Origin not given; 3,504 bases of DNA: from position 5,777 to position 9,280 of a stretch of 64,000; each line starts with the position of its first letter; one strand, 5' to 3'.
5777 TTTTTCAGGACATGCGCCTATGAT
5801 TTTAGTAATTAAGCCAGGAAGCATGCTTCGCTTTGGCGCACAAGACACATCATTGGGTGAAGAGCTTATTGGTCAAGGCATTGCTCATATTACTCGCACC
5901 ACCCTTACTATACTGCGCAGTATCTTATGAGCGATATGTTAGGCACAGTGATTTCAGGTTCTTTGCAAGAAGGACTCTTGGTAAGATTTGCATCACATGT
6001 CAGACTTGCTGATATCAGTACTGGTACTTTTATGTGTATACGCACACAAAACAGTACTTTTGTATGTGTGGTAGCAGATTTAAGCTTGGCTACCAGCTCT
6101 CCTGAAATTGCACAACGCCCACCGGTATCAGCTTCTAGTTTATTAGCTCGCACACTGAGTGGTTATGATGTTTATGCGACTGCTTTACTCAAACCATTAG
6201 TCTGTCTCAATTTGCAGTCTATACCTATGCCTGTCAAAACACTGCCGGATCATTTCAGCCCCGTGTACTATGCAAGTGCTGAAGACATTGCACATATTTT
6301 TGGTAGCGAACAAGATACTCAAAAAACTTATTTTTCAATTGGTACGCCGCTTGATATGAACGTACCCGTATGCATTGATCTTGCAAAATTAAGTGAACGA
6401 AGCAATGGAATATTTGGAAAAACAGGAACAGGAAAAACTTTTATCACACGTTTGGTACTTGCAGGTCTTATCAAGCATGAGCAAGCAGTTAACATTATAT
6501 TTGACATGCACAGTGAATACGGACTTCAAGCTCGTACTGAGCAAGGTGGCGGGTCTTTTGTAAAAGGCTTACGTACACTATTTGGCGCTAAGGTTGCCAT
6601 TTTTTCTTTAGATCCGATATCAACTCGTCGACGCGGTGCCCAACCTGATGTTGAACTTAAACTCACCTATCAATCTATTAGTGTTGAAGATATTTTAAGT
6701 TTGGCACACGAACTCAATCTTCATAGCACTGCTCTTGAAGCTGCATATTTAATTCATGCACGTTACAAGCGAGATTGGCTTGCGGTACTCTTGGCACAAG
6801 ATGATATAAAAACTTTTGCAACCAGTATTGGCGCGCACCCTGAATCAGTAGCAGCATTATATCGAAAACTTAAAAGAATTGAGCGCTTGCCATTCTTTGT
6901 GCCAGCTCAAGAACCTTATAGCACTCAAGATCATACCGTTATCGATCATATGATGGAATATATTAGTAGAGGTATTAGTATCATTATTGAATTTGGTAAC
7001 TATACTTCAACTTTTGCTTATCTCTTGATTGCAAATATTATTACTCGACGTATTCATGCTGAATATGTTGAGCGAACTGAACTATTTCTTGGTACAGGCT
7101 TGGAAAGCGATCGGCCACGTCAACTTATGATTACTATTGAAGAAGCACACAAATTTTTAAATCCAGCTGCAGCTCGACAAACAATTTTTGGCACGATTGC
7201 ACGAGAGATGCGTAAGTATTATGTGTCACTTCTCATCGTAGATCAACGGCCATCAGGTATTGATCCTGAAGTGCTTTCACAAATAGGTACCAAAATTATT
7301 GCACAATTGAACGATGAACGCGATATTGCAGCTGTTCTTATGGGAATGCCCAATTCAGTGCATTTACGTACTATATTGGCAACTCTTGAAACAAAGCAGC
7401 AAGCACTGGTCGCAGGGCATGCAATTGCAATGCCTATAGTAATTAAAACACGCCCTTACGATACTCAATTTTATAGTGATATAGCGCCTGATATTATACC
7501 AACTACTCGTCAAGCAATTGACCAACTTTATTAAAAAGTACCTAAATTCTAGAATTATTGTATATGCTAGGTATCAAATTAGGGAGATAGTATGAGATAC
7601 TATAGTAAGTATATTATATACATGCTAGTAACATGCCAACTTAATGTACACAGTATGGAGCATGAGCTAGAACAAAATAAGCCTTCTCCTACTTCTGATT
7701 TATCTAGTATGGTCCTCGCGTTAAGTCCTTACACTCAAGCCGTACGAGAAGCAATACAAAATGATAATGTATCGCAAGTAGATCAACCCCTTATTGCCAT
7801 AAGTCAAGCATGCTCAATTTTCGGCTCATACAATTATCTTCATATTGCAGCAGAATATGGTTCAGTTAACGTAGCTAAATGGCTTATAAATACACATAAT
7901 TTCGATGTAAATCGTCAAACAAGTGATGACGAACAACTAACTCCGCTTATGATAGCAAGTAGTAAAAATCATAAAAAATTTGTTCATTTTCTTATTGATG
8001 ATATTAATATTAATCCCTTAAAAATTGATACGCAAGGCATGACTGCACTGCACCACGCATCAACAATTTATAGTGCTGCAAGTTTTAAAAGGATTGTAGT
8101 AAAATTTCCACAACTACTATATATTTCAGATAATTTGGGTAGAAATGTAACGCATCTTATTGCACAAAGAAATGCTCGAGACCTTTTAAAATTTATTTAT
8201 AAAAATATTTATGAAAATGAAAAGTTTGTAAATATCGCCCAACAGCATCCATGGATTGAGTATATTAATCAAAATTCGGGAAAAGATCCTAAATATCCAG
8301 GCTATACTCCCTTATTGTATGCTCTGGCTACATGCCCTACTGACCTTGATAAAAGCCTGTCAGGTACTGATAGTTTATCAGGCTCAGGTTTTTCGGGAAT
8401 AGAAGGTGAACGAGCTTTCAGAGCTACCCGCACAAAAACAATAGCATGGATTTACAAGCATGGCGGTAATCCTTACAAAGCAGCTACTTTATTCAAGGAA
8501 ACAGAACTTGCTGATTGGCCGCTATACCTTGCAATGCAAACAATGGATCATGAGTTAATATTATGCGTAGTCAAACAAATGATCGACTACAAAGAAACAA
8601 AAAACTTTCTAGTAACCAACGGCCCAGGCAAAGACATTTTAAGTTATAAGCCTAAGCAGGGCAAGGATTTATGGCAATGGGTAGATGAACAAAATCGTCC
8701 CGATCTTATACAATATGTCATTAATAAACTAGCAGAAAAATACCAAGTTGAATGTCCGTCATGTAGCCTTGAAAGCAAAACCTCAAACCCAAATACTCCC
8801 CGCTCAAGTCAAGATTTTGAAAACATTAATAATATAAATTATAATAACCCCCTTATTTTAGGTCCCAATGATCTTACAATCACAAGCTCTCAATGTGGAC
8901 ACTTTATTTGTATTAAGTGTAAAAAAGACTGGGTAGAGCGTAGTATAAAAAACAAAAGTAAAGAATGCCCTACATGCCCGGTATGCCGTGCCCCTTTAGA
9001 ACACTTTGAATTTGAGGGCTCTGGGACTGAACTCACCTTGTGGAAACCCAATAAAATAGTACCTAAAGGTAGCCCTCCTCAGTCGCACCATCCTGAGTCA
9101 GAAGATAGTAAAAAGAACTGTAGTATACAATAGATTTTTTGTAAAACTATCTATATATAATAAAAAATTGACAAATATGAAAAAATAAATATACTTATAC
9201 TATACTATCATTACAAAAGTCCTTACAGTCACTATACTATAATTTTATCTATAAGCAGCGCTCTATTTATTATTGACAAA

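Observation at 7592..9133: Bacterial ankyrin-repeat protein with a RING-type (C3HC4-like) zinc finger: candidate eukaryote-like E3 ubiquitin ligase effector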

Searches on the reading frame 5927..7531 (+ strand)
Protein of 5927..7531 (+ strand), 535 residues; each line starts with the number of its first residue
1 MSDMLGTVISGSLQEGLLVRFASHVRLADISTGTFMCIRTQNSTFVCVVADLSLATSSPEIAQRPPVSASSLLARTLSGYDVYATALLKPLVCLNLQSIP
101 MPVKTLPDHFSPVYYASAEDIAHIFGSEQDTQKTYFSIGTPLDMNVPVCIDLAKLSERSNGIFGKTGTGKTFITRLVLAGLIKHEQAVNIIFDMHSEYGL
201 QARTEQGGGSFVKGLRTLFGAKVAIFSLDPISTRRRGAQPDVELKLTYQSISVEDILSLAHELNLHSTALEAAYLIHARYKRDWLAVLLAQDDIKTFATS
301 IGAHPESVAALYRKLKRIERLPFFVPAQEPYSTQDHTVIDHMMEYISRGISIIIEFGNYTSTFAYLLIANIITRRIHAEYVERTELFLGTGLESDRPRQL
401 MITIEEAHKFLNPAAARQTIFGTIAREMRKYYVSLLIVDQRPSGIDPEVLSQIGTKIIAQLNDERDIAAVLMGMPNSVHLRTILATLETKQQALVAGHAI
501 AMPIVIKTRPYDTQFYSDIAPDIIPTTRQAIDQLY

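Call 3: search_protein_families(library=pfam, proteins=[window:5927-7531:+], max_evalue=1)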
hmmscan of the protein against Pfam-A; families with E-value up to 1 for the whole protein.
window:5927-7531:+ (535 aa): 4 families
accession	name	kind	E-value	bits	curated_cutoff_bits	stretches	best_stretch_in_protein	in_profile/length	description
PF01935.23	DUF87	-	3.8e-30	106.1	23.2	1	137-376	2-220/220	Helicase HerA, central domain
PF13401.12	AAA_22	-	0.00074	20.3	27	0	162-184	10-32/130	AAA domain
PF05872.18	HerA_C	-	0.052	12.6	22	1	394-459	254-319/502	Helicase HerA-like C-terminal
PF10412.15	TrwB_AAD_bind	-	0.094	12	20.5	1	157-198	15-55/387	Type IV secretion-system coupling protein DNA-binding domain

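Call 4: search_protein_families(library=ncbifam, proteins=[window:5927-7531:+], max_evalue=1)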
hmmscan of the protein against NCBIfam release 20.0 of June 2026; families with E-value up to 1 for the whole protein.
window:5927-7531:+ (535 aa): 16 families
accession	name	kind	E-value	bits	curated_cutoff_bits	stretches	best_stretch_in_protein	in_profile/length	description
NF040937.1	HerA_Thermprot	equivalog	1.2e-24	86.7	800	2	400-524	351-476/487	DNA double-strand break repair helicase HerA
NF042943.1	HerA_antiphage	equivalog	1.1e-23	83.6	800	2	399-509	434-550/566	anti-phage-associated helicase HerA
NF053655.1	CedD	equivalog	9.2e-21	74.1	600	2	366-508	389-525/527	DNA-translocating ATPase CedD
NF040819.1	helicase_HerA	equivalog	2.9e-19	69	970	2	400-508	404-514/561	DNA double-strand break repair helicase HerA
NF042944.1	HerA_antiphage_2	equivalog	6.4e-19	68.1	850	2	399-514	428-548/576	anti-phage-associated helicase HerA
NF033849.1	ser_rich_anae_1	subfamily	5e-08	30.8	650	1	297-473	923-1102/1163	serine-rich protein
NF045975.1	VirB4_plasma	equivalog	4.8e-07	27.9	590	2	125-199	480-556/894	Mbov_0397 family ICE element conjugal transfer ATPase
TIGR03925.1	T7SS_EccC_b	equivalog_domain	0.0055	15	346.55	1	102-194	318-401/564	type VII secretion protein EccCb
TIGR03410.1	urea_trans_UrtE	equivalog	0.0062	16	285.8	1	434-472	151-188/230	urea ABC transporter ATP-binding subunit UrtE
TIGR00929.1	VirB4_CagE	subfamily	0.0078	14.5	643.1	1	162-213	442-491/792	VirB4 family type IV secretion/conjugal transfer ATPase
TIGR02928.1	TIGR02928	subfamily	0.025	13.5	181.3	1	162-190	45-73/366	orc1/cdc6 family replication initiation protein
NF041214.1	plasmid_TraB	equivalog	0.053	12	800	1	400-468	348-416/639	plasmid transfer protein TraB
NF045971.1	conju_CD1110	equivalog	0.078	11.2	325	1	147-202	405-460/752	VirB4-like conjugal transfer ATPase, CD1110 family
TIGR04521.1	ECF_ATPase_2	equivalog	0.099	11.7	330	0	136-186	10-59/279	energy-coupling factor transporter ATPase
TIGR02746.1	TraC-F-type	equivalog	0.099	10.5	567.05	1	394-440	636-683/800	type IV secretion system protein TraC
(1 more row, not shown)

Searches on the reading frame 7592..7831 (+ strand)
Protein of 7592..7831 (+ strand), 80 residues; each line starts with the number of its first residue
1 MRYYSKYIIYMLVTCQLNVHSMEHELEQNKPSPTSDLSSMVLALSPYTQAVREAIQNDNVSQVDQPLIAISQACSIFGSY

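Call 78: search_protein_families(library=pfam, proteins=[window:7592-7831:+], max_evalue=1)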
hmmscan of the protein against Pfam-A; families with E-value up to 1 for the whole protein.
window:7592-7831:+ (80 aa): 0 families

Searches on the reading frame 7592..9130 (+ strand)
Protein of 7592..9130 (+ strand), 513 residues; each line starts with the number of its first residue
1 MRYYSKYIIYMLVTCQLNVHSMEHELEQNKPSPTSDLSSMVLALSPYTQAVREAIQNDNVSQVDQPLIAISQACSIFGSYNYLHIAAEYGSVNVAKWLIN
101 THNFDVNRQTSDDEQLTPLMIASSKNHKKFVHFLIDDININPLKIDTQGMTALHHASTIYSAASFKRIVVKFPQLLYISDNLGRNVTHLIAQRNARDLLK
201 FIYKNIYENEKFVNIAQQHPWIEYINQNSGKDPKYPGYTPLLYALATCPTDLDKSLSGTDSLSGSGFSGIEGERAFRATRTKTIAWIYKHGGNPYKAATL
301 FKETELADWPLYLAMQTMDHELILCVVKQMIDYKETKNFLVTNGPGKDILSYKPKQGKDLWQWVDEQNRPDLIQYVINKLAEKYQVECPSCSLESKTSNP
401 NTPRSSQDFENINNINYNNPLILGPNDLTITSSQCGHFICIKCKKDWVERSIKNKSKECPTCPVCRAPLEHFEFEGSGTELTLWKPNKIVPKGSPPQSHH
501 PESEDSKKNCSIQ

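Call 3: search_protein_families(library=pfam, proteins=[window:7592-9130:+], max_evalue=1)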
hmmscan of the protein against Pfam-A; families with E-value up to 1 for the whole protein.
window:7592-9130:+ (513 aa): 19 families
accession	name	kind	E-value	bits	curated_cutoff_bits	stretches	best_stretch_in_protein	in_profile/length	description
PF12796.13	Ank_2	-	5e-24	85.1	27.3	2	83-157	1-68/90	Ankyrin repeats (3 copies)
PF13637.12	Ank_4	-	3.3e-14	53.1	22.7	1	83-135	1-50/50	Ankyrin repeats (many copies)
PF13857.12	Ank_5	-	4.4e-13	49.7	27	2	78-112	15-48/56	Ankyrin repeats (many copies)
PF00023.36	Ank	-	2.4e-11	43.7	21.1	2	83-110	6-32/33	Ankyrin repeat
PF13606.12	Ank_3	-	1.9e-10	40.3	22.3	2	80-107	3-29/30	Ankyrin repeat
PF24921.1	RING_XB3-XBAT31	-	3.7e-05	24.1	50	1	429-468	11-54/57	E3 ubiquitin-protein ligase XB3/XBAT31 RING finger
PF24521.3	Ank_KRIT1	-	0.00022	21.4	80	1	80-153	47-122/149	KRIT1 ankyrin-repeats domain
PF00097.31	zf-C3HC4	-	0.00079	19.7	21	1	431-462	13-40/40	Zinc finger, C3HC4 type (RING finger)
PF13639.12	zf-RING_2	-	0.00086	20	27.3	1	430-466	16-44/44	Ring finger domain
PF13920.12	zf-C3HC4_3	-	0.0021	18.3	27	1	431-471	16-48/49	Zinc finger, C3HC4 type (RING finger)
PF14634.12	zf-RING_5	-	0.0041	17.5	27.9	1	432-462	17-41/43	zinc-RING finger domain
PF13923.12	zf-C3HC4_2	-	0.016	15.4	27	1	430-462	13-40/40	Zinc finger, C3HC4 type (RING finger)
PF14311.12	DUF4379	-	0.022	15.4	24.5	1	423-466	13-54/56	Probable Treble clef zinc finger domain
PF13445.12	zf-RING_UBOX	-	0.041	14.3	25.2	1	434-460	15-39/39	RING-type zinc-finger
PF16685.11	zf-RING_10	-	0.076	13.6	31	1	429-465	15-43/70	zinc RING finger of MSL2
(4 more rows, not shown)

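Call 4: search_protein_families(library=ncbifam, proteins=[window:7592-9130:+], max_evalue=1)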
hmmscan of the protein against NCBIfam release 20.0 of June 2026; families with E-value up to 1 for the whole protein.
window:7592-9130:+ (513 aa): 4 families
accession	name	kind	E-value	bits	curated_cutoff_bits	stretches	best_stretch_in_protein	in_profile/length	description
NF043022.1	T4SS_AnkG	equivalog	8.6e-07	28.1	500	1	54-157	303-407/455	Dot/Icm T4SS effector AnkG/AnkZ/LegA7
NF043028.1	T4SS_AnkX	equivalog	0.00097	17.4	1400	1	70-166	539-630/938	Dot/Icm T4SS effector AnkN/AnkX/LegA8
NF041931.2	MzaA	equivalog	0.0016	17.4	800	1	110-158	30-77/726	MZA anti-phage system associated sigma-70 family RNA polymerase sigma factor MzaA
NF043029.1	T4SS_AnkY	equivalog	0.064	11.7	600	1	83-156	462-531/543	Dot/Icm T4SS effector AnkY/LegA9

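Call 5: find_homologous_proteins(query=window:7592-9130:+, max_evalue=0.001)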
Query window:7592-9130:+ (513 aa): 6 proteins with E <= 0.001 among 5513 candidates.
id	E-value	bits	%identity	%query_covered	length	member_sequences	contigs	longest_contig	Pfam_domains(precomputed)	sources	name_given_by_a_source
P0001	0.0e+0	1188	99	100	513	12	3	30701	PF13606.13,PF13857.13,PF12796.14,PF00023.37,PF13637.13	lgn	-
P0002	5.5e-16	76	30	24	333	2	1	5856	PF13606.13,PF13857.13,PF12796.14,PF00023.37,PF13637.13,PF24521.3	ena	-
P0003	1.6e-10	58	29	27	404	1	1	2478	PF13606.13,PF13857.13,PF12796.14,PF00023.37,PF13637.13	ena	-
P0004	1.3e-8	52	38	15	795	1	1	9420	PF22939.3,PF13606.13,PF13857.13,PF23745.2,PF12796.14,PF00023.37,PF13637.13,PF24521.3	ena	-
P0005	1.5e-5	42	22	49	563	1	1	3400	PF13606.13,PF13857.13,PF23745.2,PF12796.14,PF00023.37,PF13637.13,PF24521.3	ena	-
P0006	1.8e-5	42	28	23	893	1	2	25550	PF13606.13,PF13857.13,PF12796.14,PF00023.37,PF13637.13,PF24521.3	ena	-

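Call 6: find_encoding_contigs(protein=window:7592-9130:+, flank=8000, max_places=6)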
Protein window:7592-9130:+ (513 aa): 17 contigs read that carry it; 6 places shown.
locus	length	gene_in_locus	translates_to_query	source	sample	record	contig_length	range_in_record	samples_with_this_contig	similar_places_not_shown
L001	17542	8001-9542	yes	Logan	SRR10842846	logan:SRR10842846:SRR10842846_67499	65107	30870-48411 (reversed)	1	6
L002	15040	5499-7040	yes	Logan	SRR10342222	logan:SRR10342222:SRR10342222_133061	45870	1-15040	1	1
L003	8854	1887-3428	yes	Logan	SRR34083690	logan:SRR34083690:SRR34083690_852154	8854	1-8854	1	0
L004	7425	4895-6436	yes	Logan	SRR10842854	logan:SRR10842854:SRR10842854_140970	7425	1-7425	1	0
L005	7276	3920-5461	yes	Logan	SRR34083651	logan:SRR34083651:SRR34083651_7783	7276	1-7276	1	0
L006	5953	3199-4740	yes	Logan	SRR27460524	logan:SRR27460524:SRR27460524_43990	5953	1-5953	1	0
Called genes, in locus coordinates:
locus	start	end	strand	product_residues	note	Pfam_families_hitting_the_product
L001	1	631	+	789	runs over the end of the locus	PF02190:LON_substr_bdg, PF05496:RuvB_N (faint), PF00004:AAA, PF07728:AAA_5, PF22667:Lon_lid, PF05362:Lon_C, PF13541:ChlI (weak)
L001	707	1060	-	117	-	-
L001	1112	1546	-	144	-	-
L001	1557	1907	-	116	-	-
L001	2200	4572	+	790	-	-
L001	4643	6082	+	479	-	PF02874:ATP-synt_ab_N, PF00006:ATP-synt_ab, PF22919:ATP-synt_VA_C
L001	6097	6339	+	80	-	PF02823:ATP-synt_DE_N (weak)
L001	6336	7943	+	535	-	PF01935:DUF87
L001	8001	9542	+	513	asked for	PF12796:Ank_2, PF00023:Ank (faint), PF13606:Ank_3 (faint), PF13857:Ank_5 (faint), PF12796:Ank_2, PF13637:Ank_4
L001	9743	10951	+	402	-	-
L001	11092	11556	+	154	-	PF01316:Arg_repressor, PF02863:Arg_repressor_C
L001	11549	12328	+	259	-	PF00497:SBP_bac_3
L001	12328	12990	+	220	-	PF00528:BPD_transp_1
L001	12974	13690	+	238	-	PF02463:SMC_N (weak), PF03193:RsgA_GTPase (weak), PF00005:ABC_tran, PF13304:AAA_21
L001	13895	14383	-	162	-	-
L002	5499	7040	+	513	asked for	PF12796:Ank_2, PF00023:Ank (faint), PF13606:Ank_3 (faint), PF13857:Ank_5 (faint), PF12796:Ank_2, PF13637:Ank_4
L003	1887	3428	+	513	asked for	PF12796:Ank_2, PF00023:Ank (faint), PF13606:Ank_3 (faint), PF13857:Ank_5 (faint), PF12796:Ank_2, PF13637:Ank_4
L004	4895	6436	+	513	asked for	PF12796:Ank_2, PF00023:Ank (faint), PF13606:Ank_3 (faint), PF13857:Ank_5 (faint), PF12796:Ank_2, PF13637:Ank_4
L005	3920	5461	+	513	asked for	PF12796:Ank_2, PF00023:Ank (faint), PF13606:Ank_3 (faint), PF13857:Ank_5 (faint), PF12796:Ank_2, PF13637:Ank_4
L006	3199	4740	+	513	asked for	PF12796:Ank_2, PF00023:Ank (faint), PF13606:Ank_3 (faint), PF13857:Ank_5 (faint), PF12796:Ank_2, PF13637:Ank_4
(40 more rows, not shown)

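Call 7: find_related_loci(query=window:7592-9130:+, collection=genome_contigs, flank=10000)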
Query window:7592-9130:+ (513 aa) in genome_contigs; peptide patterns used: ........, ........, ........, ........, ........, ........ (x = any residue, [..] = any of these).
21 stretches matched a pattern, but none encodes a relative of the query by tblastn (E <= 1e-3).

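Call 60: predict_structure(alignment_id=A5)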
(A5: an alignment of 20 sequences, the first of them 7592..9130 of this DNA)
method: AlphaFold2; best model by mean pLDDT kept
length: 513 residues; sequences in the alignment: 20
mean_pLDDT: 59.7   pTM: 0.46
mean pLDDT of the five models: 59.7, 58.2, 58.1, 56.9, 52.0
residues with pLDDT >= 90: 7; 70-90: 169; 50-70: 149; < 50: 188
segments of 3 or more residues with pLDDT < 50: 1-4, 29-34, 75-77, 219-226, 228-309, 396-426, 477-510
pLDDT, mean of each block of 10 residues (from residue 1): 47 50 52 53 70 81 72 53 85 88 75 80 88 88 85 79 78 83 80 73 71 55 43 44 43 30 34 43 44 37 41 50 54 54 57 59 69 68 68 53 37 33 46 64 81 73 78 52 39 36 38 43
secondary structure, 60 per line:
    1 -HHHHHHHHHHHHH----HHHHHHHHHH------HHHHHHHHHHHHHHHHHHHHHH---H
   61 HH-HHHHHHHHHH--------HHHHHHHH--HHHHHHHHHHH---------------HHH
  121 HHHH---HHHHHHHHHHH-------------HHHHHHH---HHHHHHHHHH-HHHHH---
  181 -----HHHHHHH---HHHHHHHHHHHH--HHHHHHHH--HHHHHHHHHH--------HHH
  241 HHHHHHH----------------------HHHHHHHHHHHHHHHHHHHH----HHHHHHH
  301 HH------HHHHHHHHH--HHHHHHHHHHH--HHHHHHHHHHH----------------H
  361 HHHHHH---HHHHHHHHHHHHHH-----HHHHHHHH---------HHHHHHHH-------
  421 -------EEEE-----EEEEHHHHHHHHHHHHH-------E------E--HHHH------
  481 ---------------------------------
elements in order: H2-14 H19-28 H35-56 H64-73 H82-89 H92-102 H118-124 H128-138 H152-158 H162-171 H173-177 H186-192 H196-207 H210-217 H220-229 H238-247 H270-289 H294-302 H309-317 H320-330 H333-343 H360-366 H370-383 H389-396 H406-413 E428-431 E437-440 H441-453 H471-474

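Call 63: fold_search(model_id=the predicted structure, library=pdb)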
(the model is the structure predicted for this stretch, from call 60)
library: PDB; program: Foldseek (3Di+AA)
matches with E <= 10: 1190; with E <= 0.001: 489
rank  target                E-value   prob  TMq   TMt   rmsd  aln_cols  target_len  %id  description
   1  7tbo_B                4.5e-06  1.00  0.27  0.39   9.4       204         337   20  LOV2-DARPIN fusion : D12 (released 2023-07-05)
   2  8qzn                  5.4e-06  1.00  0.27  0.38  16.7       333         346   14  DARPin-Armadillo fusion protein with a selected Tyrosin pocket binding to the fused target peptide (released 2024-07-03)
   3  4gpm_B                5.9e-06  1.00  0.27  0.80   3.2       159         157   28  Crystal Structure of Engineered Protein. Northeast Structural Genomics Consortium Target OR264. (released 2012-09-05)
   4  7p3i_D                6.4e-06  1.00  0.26  0.80   3.6       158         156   25  Crystal structure of human CD40/TNFRSF5 in complex with the anti-CD40 DARPin protein (released 2022-04-06)
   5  7p3i_B                6.7e-06  1.00  0.27  0.80   3.7       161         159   24  Crystal structure of human CD40/TNFRSF5 in complex with the anti-CD40 DARPin protein (released 2022-04-06)
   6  7tbo_A                6.7e-06  1.00  0.26  0.39   9.2       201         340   20  LOV2-DARPIN fusion : D12 (released 2023-07-05)
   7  4hqd_B                7.6e-06  1.00  0.27  0.79   3.5       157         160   26  Crystal Structure of Engineered Protein. Northeast Structural Genomics Consortium Target OR265. (released 2012-11-14)
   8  5et1_A                9.0e-06  1.00  0.27  0.40   9.4       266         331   14  Crystal structure of Myo3b-ARB1 in complex with Espin1-AR (released 2016-02-03)
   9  7qnl                  9.0e-06  1.00  0.25  0.51  10.9       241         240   16  LOV2-DARPIN FUSION - D4_DeltaLOV (released 2023-07-05)
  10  9o9t_B                9.8e-06  1.00  0.27  0.54   4.0       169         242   20  Structure of human MPC IMS-open (released 2025-07-30)
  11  5le7_C                9.8e-06  1.00  0.29  0.45   8.7       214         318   19  Crystal structure of DARPin-DARPin rigid fusion, variant DD_D12_13_D12 (released 2017-08-02)
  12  6fes_A                9.8e-06  1.00  0.27  0.37  16.8       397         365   16  Crystal structure of novel repeat protein BRIC2 fused to DARPin D12 (released 2018-09-05)
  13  5fio_A                1.2e-05  1.00  0.27  0.79   3.6       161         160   20  DARPins as a new tool for experimental phasing in protein crystallography (released 2016-11-16)
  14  4ydw_B                1.2e-05  1.00  0.27  0.80   3.5       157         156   23  CRYSTAL STRUCTURE OF ANTI-IL4 DARPIN 44C12V5 (released 2015-03-04)
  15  9znb                  1.2e-05  1.00  0.28  0.56   4.4       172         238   20  Crystal Structure of a DARPin Fused to the 1TEL Crystallization Chaperone via a Direct Helical Fusion in a 3-Fold Crysta (released 2026-01-14)
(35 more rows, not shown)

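Call 68: find_related_loci(query=window:7592-9130:+, collection=viral_contigs, flank=3000)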
Query window:7592-9130:+ (513 aa) in viral_contigs; peptide patterns used: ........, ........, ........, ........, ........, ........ (x = any residue, [..] = any of these).
4 stretches matched a pattern, but none encodes a relative of the query by tblastn (E <= 1e-3).

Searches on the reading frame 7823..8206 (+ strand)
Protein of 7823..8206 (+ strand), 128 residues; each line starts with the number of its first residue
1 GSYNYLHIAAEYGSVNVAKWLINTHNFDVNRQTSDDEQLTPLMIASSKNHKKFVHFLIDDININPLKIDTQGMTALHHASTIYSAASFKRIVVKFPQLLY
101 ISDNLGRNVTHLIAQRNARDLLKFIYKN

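Call 78: search_protein_families(library=pfam, proteins=[window:7823-8206:+], max_evalue=1)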
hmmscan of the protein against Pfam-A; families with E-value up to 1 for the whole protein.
window:7823-8206:+ (128 aa): 7 families
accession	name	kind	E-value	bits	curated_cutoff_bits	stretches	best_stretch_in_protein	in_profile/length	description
PF12796.13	Ank_2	-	1.5e-16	61.1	27.3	2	6-80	1-68/90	Ankyrin repeats (3 copies)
PF13857.12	Ank_5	-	1.9e-15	57.2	27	3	2-36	16-49/56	Ankyrin repeats (many copies)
PF13637.12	Ank_4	-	1.9e-14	53.8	22.7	2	6-58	1-50/50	Ankyrin repeats (many copies)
PF00023.36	Ank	-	8.1e-14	51.4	21.1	2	6-33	6-32/33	Ankyrin repeat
PF13606.12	Ank_3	-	4.4e-12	45.3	22.3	2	3-30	3-29/30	Ankyrin repeat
PF24521.3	Ank_KRIT1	-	5.2e-05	23.5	80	1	6-76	50-122/149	KRIT1 ankyrin-repeats domain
PF05712.18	MRG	-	0.048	13.5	22.8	1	74-128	126-178/190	MRG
